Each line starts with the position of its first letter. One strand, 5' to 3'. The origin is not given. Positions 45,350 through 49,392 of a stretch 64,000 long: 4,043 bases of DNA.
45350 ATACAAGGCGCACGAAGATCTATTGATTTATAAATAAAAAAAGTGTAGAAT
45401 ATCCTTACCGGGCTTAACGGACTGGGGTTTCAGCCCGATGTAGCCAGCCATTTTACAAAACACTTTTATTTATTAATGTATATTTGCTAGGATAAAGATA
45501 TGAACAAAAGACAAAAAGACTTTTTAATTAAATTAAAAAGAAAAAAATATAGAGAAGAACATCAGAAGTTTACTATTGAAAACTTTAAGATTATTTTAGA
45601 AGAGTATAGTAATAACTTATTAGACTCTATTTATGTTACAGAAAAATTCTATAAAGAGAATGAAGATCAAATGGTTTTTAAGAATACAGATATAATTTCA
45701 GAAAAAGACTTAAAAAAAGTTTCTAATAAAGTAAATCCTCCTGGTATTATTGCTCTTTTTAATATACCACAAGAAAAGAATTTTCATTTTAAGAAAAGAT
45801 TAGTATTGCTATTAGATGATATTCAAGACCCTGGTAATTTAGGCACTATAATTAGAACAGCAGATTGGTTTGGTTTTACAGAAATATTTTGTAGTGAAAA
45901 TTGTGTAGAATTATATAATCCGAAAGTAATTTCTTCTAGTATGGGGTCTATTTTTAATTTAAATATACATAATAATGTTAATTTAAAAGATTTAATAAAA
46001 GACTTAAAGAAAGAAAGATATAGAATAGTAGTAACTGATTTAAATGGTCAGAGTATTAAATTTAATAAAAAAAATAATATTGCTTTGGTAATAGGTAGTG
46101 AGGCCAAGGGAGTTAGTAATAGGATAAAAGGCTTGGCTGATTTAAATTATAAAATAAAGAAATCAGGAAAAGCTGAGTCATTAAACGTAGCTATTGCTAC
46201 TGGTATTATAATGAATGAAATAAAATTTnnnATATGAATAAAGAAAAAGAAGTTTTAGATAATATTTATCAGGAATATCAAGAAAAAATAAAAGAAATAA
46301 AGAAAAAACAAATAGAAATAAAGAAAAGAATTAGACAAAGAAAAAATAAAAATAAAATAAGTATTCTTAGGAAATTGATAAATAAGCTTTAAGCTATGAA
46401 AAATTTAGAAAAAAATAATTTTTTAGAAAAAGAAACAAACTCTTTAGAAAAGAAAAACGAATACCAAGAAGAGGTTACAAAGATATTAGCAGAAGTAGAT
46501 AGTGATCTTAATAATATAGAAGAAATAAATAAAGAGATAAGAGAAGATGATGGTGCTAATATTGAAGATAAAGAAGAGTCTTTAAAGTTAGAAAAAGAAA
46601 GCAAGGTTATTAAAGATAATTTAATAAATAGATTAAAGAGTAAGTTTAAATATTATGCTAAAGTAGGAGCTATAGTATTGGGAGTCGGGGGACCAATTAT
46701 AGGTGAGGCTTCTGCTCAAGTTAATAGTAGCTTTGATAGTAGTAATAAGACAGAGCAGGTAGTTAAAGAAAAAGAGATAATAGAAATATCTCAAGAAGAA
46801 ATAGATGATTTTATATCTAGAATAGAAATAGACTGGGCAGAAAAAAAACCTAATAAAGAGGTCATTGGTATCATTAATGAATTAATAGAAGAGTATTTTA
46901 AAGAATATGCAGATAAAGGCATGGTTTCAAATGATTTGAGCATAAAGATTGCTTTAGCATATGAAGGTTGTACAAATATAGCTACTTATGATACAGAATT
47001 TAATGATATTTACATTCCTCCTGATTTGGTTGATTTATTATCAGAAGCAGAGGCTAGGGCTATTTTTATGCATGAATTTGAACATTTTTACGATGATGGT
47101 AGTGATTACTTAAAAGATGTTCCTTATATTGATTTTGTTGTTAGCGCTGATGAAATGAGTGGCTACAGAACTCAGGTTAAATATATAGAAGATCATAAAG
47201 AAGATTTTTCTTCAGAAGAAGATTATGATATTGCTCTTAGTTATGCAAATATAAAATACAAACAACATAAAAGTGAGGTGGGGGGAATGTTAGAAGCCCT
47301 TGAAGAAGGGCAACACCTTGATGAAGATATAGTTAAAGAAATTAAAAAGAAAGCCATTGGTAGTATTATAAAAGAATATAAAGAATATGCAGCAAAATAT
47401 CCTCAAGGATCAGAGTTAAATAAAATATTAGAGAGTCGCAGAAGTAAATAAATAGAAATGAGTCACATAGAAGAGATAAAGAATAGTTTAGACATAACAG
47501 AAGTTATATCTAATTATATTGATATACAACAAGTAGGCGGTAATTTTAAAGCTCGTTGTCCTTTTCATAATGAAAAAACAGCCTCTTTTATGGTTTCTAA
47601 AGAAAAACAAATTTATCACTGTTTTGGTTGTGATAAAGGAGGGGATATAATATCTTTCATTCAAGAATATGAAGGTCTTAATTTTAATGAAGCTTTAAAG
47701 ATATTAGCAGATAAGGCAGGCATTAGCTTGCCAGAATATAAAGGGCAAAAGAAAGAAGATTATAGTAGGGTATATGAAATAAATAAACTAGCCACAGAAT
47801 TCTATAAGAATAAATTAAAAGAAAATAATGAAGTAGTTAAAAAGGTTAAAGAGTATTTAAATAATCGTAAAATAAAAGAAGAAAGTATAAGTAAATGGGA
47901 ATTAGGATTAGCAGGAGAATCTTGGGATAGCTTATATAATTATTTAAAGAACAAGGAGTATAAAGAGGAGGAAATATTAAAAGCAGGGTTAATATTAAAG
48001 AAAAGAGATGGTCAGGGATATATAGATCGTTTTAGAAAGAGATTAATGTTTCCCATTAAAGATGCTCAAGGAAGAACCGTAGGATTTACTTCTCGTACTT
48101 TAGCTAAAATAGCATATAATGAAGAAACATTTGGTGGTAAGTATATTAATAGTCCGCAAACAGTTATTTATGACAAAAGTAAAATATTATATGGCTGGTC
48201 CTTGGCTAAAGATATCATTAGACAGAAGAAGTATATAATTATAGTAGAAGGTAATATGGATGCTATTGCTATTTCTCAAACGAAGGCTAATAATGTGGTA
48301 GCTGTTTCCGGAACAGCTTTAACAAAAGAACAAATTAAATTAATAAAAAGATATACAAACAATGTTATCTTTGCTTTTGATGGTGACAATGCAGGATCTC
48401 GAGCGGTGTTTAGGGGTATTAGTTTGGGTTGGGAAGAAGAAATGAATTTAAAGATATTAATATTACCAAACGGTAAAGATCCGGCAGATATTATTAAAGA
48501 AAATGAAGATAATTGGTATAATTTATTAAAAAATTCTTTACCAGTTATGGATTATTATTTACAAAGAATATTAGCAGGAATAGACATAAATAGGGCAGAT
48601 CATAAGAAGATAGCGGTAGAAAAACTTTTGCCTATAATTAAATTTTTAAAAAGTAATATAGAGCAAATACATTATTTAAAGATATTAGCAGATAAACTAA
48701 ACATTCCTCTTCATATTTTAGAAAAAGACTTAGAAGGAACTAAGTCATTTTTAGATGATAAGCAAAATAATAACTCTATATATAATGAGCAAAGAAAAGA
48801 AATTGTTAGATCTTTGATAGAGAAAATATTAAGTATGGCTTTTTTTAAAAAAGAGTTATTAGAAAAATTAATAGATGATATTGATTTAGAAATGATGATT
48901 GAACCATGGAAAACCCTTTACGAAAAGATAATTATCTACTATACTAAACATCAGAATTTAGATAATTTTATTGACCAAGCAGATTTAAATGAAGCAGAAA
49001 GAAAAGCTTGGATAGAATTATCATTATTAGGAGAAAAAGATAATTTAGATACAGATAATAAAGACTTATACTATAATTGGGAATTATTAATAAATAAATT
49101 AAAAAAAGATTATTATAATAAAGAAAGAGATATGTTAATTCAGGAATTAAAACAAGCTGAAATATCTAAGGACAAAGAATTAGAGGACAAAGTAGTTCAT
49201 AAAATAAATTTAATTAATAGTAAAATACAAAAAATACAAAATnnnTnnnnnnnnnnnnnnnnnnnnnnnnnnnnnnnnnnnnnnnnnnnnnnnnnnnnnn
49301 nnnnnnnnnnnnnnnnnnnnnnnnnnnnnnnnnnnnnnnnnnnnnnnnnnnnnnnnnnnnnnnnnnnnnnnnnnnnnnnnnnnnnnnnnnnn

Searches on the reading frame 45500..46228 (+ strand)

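Call 62: search_protein_families(library=pfam, proteins=[window:45500-46228:+], max_evalue=0.00001)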
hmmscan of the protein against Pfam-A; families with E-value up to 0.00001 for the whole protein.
window:45500-46228:+ (243 aa): 2 families
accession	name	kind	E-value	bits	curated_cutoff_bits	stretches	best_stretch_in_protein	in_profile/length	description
PF00588.24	SpoU_methylase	-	4e-39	134.4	29.7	1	101-238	2-141/142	SpoU rRNA Methylase family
PF22435.1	MRM3-like_sub_bind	-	2.1e-09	38.1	27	1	9-85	7-84/84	MRM3-like substrate binding domain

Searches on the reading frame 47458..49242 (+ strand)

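Call 63: search_protein_families(library=pfam, proteins=[window:47458-49242:+], max_evalue=0.00001)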
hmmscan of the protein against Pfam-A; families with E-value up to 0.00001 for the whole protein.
window:47458-49242:+ (595 aa): 7 families
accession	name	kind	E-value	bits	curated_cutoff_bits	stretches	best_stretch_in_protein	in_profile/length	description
PF08275.17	DNAG_N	-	2.2e-37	128.5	26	1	115-250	1-127/128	DNA primase catalytic core, N-terminal domain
PF01807.25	Zn_ribbon_DnaG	-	1.8e-34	117.9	24.9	1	3-93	5-95/98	CHC2 zinc finger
PF13155.12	Toprim_2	-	1.6e-21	76.9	22.1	1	261-345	1-87/88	Toprim-like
PF13662.12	Toprim_4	-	2.6e-17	63.3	25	1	259-331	2-81/85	Toprim domain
PF01751.28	Toprim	-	1.2e-14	54.7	23.1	1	260-320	2-76/96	Toprim domain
PF10410.14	DnaB_bind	-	3.1e-08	34.2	20.6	1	364-418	1-55/56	DnaB-helicase binding domain of primase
PF13362.12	Toprim_3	-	1.8e-06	28.7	27.2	1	260-348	2-91/95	Toprim domain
